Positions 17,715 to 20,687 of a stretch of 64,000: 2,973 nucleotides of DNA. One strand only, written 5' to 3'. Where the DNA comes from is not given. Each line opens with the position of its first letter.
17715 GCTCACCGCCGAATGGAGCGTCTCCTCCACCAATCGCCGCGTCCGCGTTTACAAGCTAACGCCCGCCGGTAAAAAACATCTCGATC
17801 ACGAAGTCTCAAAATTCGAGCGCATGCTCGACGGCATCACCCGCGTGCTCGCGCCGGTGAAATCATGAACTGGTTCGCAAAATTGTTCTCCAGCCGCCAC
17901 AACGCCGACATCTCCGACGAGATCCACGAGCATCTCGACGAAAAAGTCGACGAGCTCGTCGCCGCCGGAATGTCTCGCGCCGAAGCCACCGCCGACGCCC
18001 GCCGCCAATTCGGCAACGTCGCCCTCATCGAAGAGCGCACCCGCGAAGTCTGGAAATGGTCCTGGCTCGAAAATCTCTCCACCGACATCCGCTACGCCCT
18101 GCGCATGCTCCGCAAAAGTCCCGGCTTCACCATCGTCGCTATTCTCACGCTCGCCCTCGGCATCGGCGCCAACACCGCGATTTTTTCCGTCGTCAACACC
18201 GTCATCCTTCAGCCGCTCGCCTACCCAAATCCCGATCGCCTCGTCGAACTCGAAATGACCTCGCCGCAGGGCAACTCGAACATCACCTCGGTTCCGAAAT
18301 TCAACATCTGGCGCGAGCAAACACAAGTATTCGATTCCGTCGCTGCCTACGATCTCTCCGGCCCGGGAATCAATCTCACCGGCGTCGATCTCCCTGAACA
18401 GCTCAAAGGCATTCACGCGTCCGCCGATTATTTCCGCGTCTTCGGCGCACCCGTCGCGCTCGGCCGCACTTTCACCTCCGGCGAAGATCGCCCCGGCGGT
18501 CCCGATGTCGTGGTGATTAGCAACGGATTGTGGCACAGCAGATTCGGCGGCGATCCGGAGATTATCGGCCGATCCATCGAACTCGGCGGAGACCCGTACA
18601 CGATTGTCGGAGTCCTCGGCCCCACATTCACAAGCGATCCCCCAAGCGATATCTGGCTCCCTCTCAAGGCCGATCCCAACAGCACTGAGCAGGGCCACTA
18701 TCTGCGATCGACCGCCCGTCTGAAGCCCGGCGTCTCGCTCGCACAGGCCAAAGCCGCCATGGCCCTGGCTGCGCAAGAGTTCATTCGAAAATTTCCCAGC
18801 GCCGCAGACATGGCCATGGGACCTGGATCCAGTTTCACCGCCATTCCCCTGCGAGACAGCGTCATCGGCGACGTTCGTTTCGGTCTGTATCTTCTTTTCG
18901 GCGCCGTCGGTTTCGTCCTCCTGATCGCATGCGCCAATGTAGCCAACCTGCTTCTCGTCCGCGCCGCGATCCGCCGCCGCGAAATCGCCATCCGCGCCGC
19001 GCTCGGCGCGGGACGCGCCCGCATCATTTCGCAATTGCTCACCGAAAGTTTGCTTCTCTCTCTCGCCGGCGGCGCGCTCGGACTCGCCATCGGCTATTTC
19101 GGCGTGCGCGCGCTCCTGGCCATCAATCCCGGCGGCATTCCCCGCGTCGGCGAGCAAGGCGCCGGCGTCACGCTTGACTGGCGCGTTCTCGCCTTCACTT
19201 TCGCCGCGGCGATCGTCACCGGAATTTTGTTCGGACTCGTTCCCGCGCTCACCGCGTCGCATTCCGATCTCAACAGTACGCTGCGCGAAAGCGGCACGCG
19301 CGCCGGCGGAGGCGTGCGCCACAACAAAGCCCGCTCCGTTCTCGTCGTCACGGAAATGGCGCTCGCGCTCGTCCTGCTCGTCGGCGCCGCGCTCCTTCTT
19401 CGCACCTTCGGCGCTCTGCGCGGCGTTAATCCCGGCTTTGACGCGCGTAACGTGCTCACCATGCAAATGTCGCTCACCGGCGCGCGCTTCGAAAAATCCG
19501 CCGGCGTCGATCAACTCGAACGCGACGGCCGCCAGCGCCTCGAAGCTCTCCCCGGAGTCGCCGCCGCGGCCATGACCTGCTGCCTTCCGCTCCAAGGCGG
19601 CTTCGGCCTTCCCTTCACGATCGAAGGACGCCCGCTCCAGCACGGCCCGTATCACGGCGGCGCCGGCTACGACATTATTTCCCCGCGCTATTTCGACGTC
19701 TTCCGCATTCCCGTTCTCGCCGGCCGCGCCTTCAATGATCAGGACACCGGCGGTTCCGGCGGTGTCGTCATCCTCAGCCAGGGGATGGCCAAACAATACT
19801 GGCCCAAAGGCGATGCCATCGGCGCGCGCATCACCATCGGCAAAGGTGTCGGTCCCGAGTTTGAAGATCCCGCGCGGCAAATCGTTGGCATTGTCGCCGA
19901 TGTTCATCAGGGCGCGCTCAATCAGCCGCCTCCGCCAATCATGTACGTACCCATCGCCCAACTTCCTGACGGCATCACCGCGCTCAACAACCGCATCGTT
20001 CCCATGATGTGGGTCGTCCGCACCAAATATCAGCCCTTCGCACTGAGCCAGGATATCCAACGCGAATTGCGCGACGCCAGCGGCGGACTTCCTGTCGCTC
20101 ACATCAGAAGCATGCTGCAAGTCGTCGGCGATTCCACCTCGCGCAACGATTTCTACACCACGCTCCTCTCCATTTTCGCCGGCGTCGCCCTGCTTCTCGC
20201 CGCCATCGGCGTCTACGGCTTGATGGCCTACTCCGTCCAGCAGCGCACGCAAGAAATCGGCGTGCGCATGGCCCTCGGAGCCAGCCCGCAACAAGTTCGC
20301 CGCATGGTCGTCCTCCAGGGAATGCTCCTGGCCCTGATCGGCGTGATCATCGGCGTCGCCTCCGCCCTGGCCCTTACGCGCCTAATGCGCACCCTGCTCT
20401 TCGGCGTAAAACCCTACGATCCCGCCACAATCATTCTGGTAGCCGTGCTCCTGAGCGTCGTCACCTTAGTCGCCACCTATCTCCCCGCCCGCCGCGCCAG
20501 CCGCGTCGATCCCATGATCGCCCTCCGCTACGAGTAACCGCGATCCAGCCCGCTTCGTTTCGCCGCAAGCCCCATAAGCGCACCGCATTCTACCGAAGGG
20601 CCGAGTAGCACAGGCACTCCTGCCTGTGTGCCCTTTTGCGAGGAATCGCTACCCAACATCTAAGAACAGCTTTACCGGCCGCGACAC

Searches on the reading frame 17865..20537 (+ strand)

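Call 39: search_protein_families(library=pfam, proteins=[window:17865-20537:+], max_evalue=0.0001)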
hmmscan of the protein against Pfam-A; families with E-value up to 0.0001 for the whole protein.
window:17865-20537:+ (890 aa): 2 families
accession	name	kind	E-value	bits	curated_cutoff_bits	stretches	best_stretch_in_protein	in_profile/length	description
PF12704.14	MacB_PCD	-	1.8e-41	143.1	27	2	89-299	1-204/207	MacB-like periplasmic core domain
PF02687.27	FtsX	-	1.4e-30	106.3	25.5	2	770-883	2-120/120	FtsX-like permease C-terminal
